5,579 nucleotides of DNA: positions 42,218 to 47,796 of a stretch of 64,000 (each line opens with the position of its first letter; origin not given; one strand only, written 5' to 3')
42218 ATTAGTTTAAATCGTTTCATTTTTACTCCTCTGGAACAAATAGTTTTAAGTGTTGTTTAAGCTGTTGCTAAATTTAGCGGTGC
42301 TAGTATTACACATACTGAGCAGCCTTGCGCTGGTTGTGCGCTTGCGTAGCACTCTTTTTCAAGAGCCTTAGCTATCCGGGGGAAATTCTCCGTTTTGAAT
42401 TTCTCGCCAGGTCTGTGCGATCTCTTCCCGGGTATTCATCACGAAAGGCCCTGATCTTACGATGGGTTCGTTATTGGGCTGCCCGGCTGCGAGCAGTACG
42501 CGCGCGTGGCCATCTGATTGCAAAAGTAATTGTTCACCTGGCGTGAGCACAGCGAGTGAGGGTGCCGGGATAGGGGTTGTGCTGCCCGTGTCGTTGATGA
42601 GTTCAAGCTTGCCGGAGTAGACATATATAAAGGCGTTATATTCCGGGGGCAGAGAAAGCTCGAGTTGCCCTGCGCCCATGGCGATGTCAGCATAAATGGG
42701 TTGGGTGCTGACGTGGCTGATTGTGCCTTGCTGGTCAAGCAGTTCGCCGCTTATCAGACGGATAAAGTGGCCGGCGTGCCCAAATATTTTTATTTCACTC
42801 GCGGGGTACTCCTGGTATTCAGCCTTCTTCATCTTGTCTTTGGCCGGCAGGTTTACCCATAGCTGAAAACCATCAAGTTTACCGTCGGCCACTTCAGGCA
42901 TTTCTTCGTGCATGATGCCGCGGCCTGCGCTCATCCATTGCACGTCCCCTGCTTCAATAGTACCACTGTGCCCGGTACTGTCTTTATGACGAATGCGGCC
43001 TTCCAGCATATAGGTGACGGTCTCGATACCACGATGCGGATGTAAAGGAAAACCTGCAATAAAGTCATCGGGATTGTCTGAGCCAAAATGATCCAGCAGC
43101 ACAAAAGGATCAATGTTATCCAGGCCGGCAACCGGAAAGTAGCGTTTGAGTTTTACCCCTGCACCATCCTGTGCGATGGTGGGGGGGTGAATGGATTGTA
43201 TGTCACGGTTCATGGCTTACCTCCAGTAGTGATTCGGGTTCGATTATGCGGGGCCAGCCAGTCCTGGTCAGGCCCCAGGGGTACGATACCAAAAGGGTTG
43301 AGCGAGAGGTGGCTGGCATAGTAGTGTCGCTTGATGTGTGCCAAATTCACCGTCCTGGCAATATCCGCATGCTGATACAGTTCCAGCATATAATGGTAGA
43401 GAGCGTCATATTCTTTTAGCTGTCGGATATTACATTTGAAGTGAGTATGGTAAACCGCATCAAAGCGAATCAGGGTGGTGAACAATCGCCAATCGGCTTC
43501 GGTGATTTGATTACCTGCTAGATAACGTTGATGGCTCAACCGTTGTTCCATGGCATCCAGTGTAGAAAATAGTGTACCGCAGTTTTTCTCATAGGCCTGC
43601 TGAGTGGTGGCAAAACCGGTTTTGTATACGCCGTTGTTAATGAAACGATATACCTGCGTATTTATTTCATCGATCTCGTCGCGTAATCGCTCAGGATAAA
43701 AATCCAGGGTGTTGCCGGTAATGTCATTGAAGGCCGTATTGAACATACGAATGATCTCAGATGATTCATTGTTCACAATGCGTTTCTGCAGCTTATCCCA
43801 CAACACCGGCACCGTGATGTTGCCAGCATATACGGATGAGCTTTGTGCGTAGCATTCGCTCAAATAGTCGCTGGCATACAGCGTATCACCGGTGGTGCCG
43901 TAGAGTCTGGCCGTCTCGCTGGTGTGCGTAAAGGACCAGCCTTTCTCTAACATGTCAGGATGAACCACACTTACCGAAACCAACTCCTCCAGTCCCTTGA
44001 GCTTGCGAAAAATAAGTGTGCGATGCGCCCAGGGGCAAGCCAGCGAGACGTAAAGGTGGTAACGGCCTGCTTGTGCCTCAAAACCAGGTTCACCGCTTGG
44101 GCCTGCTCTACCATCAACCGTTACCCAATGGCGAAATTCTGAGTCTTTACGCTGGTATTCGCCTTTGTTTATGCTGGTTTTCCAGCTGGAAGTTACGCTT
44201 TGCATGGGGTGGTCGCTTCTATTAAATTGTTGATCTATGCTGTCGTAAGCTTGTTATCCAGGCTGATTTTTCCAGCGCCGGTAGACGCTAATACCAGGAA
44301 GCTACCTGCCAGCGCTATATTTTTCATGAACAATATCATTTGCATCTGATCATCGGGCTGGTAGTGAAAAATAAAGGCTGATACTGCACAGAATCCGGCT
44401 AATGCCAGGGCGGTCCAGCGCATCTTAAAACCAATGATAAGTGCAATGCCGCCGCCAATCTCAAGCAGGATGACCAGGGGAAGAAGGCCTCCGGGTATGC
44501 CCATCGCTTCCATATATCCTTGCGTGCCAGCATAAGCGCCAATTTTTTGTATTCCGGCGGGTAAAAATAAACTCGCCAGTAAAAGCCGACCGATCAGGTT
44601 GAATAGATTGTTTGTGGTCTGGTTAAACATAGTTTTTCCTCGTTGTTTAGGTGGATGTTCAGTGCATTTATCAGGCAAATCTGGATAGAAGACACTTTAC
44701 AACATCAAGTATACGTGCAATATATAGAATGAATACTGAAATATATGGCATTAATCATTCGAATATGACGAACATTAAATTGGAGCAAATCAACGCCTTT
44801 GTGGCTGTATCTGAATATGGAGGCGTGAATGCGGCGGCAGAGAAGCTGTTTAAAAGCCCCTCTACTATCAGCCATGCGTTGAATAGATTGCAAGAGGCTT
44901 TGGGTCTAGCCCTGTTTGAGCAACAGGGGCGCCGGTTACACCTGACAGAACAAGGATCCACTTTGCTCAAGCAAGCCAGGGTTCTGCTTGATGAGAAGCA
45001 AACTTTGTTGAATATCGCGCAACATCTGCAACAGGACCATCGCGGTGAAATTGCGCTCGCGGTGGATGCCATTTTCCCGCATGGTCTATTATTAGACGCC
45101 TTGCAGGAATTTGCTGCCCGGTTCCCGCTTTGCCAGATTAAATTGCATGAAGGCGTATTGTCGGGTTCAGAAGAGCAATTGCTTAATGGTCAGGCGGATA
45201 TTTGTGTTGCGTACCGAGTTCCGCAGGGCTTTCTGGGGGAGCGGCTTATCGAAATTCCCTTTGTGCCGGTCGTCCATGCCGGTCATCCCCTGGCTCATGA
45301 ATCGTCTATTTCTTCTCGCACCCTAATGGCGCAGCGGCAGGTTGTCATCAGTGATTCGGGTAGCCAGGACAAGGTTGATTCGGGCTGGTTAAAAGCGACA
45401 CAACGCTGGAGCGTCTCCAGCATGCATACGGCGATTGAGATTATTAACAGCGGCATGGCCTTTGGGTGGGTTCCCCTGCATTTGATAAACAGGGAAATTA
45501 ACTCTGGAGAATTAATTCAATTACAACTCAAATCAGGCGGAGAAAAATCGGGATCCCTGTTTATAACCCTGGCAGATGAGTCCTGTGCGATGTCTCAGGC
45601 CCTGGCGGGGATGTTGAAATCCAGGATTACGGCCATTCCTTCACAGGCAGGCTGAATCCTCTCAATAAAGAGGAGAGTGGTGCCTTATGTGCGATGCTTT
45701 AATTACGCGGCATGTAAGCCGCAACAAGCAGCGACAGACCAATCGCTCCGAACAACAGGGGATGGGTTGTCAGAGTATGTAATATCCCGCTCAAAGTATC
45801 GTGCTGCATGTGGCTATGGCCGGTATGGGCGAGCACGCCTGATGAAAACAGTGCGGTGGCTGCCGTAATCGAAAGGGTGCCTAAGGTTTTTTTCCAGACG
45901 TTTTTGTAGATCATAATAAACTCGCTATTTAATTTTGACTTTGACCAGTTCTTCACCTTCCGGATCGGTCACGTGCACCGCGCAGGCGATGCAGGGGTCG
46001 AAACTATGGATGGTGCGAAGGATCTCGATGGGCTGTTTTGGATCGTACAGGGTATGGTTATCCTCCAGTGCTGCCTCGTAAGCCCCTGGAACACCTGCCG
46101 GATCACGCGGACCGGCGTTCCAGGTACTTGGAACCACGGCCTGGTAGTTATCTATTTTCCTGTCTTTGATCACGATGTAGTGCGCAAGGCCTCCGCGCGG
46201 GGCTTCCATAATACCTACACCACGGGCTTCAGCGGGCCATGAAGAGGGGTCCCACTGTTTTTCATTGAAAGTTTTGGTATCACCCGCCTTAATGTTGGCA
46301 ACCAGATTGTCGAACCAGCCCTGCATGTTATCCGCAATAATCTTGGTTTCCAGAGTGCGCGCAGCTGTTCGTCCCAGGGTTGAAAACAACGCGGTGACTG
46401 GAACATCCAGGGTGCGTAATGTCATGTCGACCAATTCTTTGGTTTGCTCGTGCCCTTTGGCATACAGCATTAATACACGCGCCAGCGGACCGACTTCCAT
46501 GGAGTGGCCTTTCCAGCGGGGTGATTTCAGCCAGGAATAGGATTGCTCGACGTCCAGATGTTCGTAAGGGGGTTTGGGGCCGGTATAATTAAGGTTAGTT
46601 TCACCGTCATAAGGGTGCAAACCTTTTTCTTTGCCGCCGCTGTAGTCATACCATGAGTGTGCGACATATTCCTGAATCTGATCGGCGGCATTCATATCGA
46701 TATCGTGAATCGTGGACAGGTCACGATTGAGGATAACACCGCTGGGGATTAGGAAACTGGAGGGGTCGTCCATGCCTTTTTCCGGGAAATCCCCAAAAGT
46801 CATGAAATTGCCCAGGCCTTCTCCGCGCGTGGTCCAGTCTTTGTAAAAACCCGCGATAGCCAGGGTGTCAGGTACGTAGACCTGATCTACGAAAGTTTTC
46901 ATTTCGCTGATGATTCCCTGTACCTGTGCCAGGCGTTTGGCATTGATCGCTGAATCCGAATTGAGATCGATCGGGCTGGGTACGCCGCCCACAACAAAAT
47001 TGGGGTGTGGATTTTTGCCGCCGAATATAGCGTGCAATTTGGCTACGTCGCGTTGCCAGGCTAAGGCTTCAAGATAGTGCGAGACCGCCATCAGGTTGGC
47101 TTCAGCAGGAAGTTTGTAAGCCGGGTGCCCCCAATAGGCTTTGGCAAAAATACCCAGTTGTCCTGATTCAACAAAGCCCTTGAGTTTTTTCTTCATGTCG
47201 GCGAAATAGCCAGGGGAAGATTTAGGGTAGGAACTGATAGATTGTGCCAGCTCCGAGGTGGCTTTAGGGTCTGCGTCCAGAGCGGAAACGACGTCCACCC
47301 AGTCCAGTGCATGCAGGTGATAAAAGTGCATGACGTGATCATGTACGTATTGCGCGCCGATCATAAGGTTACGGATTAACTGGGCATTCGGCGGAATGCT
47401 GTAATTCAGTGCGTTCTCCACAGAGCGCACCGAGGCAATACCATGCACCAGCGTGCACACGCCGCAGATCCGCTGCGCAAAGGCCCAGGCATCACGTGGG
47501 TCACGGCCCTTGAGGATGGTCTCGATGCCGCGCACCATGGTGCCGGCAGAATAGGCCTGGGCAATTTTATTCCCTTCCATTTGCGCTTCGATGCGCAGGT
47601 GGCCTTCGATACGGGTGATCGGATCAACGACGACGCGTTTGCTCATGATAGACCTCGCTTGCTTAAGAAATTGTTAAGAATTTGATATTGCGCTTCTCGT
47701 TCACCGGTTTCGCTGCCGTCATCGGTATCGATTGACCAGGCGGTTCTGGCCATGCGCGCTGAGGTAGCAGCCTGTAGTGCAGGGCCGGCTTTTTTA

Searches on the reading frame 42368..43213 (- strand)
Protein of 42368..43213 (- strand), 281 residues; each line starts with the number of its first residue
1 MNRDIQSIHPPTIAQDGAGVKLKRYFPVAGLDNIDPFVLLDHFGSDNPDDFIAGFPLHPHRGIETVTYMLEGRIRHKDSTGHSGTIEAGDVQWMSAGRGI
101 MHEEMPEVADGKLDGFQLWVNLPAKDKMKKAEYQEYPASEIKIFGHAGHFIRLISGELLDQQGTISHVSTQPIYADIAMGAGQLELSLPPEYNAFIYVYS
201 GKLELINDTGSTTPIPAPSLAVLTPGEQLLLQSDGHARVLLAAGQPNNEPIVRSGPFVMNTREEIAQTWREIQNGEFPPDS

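Call 53: search_protein_families(library=pfam, proteins=[window:42368-43213:-], max_evalue=0.00001)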
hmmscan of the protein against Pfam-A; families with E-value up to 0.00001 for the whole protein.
window:42368-43213:- (281 aa): 2 families
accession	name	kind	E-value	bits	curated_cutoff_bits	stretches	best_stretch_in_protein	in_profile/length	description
PF02678.22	Pirin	-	8.2e-38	129.2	26.1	1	21-120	3-108/108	Pirin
PF05726.19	Pirin_C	-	1.3e-24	86.9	27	1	175-277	2-102/103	Pirin C-terminal cupin domain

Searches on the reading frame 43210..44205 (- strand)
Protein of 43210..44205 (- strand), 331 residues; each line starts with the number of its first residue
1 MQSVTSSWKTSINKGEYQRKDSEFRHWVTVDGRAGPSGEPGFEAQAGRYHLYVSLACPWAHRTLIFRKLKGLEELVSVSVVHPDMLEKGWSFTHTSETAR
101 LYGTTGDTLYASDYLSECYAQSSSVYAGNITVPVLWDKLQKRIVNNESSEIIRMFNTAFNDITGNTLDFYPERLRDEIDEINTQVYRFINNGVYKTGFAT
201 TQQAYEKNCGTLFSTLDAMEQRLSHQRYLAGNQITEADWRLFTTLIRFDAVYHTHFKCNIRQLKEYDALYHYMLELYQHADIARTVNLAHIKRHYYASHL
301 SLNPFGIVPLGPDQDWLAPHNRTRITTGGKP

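Call 53: search_protein_families(library=pfam, proteins=[window:43210-44205:-], max_evalue=0.00001)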
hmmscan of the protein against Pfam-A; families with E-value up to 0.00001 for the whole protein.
window:43210-44205:- (331 aa): 3 families
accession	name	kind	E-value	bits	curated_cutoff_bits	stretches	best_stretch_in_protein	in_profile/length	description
PF13410.11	GST_C_2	-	3.4e-15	56.3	24.9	1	202-273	1-67/69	Glutathione S-transferase, C-terminal domain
PF13409.12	GST_N_2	-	6.7e-12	46.3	25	1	56-157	1-69/70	Glutathione S-transferase, N-terminal domain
PF00043.30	GST_C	-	7e-06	26.7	20.7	0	197-277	16-90/93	Glutathione S-transferase, C-terminal domain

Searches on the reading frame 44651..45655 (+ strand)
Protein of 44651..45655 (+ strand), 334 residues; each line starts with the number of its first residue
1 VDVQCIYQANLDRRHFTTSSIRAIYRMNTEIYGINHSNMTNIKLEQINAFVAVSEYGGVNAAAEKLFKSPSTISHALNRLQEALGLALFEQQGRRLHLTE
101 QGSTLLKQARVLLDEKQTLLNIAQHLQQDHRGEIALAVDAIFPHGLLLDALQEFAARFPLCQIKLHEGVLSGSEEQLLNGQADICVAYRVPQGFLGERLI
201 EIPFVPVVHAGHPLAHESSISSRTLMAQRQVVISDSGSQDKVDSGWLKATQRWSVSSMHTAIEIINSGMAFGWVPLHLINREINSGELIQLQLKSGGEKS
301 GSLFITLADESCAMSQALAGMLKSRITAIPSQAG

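Call 53: search_protein_families(library=pfam, proteins=[window:44651-45655:+], max_evalue=0.00001)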
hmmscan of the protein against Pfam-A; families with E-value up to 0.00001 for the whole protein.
window:44651-45655:+ (334 aa): 2 families
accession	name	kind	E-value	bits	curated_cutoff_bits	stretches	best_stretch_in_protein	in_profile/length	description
PF03466.25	LysR_substrate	-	7e-26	91.3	28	1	128-294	2-175/209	LysR substrate binding domain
PF00126.33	HTH_1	-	8e-18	64.6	26.6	1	44-102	1-59/60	Bacterial regulatory helix-turn-helix protein, lysR family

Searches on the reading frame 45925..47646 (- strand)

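Call 53: search_protein_families(library=pfam, proteins=[window:45925-47646:-], max_evalue=0.00001)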
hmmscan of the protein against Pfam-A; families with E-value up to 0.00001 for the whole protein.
window:45925-47646:- (573 aa): 1 family
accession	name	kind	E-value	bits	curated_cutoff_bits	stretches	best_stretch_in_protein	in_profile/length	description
PF00374.24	NiFeSe_Hases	-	3.8e-241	801.8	25.8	1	39-558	1-508/508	Nickel-dependent hydrogenase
